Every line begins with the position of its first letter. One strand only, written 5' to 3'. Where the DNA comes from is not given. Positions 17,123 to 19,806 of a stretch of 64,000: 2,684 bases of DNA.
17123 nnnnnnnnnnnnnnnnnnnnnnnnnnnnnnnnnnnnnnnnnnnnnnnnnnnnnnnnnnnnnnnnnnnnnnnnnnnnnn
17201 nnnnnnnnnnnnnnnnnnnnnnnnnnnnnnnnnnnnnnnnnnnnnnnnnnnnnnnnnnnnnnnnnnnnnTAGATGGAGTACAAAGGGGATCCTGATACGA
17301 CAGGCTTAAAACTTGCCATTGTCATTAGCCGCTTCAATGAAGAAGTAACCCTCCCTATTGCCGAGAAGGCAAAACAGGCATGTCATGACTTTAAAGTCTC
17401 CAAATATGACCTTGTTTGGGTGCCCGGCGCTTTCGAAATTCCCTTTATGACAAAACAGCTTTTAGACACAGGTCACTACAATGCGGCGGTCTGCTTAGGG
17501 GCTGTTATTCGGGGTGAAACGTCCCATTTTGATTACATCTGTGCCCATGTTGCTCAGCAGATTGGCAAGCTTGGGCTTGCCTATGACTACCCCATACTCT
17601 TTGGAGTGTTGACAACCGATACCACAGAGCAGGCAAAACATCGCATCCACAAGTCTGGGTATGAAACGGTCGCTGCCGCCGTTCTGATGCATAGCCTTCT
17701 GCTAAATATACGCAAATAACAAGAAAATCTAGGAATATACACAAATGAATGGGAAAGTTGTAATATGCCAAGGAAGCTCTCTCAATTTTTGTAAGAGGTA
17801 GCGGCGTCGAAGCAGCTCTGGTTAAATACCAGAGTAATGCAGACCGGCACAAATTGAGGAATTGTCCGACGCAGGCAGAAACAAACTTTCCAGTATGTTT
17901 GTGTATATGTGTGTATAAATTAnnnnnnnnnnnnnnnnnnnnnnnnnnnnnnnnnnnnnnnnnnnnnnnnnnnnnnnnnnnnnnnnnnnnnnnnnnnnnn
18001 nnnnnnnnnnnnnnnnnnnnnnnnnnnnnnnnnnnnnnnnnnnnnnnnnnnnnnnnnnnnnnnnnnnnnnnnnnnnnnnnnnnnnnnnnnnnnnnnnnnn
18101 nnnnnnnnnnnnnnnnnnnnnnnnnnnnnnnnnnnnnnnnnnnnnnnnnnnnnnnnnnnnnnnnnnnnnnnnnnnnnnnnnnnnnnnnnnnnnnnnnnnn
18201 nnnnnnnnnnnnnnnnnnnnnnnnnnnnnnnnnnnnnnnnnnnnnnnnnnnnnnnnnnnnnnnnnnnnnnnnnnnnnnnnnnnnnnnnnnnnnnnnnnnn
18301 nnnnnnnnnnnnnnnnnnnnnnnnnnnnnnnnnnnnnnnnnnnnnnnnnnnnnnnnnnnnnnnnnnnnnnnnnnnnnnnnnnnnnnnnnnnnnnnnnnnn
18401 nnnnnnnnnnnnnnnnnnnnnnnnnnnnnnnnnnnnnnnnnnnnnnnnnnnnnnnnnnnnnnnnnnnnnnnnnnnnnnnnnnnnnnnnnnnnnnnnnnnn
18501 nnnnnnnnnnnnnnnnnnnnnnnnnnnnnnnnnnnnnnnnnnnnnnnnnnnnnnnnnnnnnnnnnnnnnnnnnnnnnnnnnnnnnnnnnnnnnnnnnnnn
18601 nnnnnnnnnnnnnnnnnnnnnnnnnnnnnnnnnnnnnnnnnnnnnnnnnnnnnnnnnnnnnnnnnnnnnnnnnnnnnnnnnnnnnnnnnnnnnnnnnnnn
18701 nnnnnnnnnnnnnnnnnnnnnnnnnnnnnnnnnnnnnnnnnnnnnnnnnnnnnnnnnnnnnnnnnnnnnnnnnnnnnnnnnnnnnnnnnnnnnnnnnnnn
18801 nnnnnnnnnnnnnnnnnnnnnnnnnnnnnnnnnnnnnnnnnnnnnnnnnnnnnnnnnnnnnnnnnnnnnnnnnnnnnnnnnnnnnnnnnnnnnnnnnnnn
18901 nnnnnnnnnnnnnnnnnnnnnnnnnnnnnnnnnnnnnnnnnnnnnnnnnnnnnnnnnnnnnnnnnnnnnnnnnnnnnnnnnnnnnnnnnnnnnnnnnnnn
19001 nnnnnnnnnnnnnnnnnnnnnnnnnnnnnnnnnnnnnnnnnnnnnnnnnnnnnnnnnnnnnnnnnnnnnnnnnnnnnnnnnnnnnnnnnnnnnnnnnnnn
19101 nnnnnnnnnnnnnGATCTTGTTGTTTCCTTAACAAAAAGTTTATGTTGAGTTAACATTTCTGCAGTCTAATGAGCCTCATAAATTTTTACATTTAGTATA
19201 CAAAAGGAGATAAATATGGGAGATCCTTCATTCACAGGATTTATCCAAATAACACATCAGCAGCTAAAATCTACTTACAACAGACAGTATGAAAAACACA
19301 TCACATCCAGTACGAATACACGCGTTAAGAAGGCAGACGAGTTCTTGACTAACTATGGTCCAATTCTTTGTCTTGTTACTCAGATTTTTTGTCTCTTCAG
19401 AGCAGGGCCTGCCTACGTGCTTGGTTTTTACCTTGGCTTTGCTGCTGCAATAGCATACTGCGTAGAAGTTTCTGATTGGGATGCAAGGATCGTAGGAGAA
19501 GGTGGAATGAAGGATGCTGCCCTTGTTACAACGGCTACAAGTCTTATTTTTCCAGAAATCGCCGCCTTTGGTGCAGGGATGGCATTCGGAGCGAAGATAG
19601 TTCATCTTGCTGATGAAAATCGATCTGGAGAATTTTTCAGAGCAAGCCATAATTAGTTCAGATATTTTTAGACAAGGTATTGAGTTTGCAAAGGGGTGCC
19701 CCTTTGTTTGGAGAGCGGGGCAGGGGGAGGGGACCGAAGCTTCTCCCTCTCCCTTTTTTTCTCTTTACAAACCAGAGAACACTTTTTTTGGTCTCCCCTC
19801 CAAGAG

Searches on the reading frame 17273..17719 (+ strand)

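Call 7: search_protein_families(library=pfam, proteins=[window:17273-17719:+], max_evalue=0.001)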
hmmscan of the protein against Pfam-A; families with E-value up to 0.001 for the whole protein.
window:17273-17719:+ (148 aa): 1 family
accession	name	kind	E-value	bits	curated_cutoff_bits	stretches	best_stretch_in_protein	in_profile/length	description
PF00885.24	DMRL_synthase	-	5.6e-43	146.6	26.7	1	12-142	2-137/139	6,7-dimethyl-8-ribityllumazine synthase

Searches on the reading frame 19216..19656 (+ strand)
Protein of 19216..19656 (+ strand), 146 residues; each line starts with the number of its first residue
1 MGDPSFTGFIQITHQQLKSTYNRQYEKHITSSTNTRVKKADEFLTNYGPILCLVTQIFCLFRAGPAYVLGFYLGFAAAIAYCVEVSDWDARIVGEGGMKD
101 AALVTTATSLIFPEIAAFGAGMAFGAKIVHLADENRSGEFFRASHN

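Call 7: search_protein_families(library=pfam, proteins=[window:19216-19656:+], max_evalue=0.001)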
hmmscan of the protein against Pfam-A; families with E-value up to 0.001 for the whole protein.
window:19216-19656:+ (146 aa): 0 families

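Call 94: search_protein_families(library=pfam, proteins=[window:19216-19656:+], max_evalue=1)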
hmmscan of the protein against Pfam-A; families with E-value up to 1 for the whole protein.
window:19216-19656:+ (146 aa): 1 family
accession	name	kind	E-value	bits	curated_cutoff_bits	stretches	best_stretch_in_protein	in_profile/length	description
PF04930.20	FUN14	-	0.043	14.7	22.5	0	7-75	39-92/92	FUN14 family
